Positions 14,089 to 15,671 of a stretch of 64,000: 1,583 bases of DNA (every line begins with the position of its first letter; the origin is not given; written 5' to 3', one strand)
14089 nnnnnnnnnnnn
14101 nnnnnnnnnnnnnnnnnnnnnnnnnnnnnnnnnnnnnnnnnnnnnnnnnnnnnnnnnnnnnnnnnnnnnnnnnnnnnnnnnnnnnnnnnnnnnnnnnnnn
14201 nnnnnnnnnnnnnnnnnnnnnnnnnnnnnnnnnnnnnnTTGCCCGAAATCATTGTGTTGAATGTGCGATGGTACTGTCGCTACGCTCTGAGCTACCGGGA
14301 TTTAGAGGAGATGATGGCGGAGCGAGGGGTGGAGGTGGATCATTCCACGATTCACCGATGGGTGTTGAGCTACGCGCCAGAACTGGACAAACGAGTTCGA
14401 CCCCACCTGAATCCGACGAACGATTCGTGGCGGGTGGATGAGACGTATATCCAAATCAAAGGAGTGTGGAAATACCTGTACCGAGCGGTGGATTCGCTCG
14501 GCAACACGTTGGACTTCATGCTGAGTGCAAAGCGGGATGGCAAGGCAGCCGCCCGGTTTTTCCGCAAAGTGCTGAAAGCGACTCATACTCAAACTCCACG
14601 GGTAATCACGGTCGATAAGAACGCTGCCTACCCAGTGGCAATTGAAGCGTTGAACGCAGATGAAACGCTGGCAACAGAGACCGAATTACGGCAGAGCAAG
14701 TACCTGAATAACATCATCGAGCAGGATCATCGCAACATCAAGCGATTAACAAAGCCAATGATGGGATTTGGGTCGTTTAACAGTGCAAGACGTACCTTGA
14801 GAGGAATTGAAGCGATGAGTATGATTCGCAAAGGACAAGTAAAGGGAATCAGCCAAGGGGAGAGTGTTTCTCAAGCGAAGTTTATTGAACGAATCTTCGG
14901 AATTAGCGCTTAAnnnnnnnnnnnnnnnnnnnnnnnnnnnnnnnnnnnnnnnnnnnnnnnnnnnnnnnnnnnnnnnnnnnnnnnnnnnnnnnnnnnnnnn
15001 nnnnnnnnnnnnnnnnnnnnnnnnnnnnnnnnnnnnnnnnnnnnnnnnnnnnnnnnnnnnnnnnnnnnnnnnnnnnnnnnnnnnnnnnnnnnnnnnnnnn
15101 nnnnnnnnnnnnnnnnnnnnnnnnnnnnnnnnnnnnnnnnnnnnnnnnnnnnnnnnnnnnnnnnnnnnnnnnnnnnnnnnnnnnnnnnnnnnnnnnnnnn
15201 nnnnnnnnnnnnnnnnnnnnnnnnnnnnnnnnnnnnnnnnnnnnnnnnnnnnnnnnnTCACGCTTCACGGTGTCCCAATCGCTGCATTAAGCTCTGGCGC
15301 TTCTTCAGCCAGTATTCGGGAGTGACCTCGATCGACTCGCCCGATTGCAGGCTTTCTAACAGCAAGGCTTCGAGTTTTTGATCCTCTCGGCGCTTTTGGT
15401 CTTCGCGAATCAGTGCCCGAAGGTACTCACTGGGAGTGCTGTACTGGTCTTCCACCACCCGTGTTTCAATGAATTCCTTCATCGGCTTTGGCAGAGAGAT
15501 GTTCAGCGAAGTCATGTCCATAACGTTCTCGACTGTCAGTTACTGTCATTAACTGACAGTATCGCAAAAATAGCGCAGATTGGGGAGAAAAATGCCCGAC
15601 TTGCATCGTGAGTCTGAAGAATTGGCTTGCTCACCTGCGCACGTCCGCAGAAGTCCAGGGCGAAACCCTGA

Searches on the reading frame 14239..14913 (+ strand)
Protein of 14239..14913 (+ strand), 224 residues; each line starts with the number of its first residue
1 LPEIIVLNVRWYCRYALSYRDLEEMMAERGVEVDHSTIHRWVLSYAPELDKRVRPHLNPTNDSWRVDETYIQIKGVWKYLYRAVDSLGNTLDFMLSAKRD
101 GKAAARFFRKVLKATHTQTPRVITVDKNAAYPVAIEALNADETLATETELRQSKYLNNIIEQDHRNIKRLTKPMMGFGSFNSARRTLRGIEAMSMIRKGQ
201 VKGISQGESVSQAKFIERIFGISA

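Call 17: search_protein_families(library=pfam, proteins=[window:14239-14913:+], max_evalue=0.01)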
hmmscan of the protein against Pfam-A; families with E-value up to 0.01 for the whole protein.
window:14239-14913:+ (224 aa): 3 families
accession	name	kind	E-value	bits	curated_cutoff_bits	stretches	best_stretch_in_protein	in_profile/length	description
PF13610.12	DDE_Tnp_IS240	-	1e-45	155.8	27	1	62-200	2-139/139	DDE domain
PF00665.32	rve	-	4.1e-06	27.4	32.6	1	61-131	5-78/102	Integrase core domain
PF03050.20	DDE_Tnp_IS66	-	6.9e-05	22.8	23.1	1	12-132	16-139/284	Transposase IS66 family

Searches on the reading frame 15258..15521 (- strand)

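Call 17: search_protein_families(library=pfam, proteins=[window:15258-15521:-], max_evalue=0.01)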
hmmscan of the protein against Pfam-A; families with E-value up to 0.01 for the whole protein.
window:15258-15521:- (87 aa): 1 family
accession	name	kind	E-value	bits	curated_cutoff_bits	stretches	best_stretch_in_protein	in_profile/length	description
PF03693.20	ParD_antitoxin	-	0.0096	16.8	21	0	9-65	8-65/81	Bacterial antitoxin of ParD toxin-antitoxin type II system and RHH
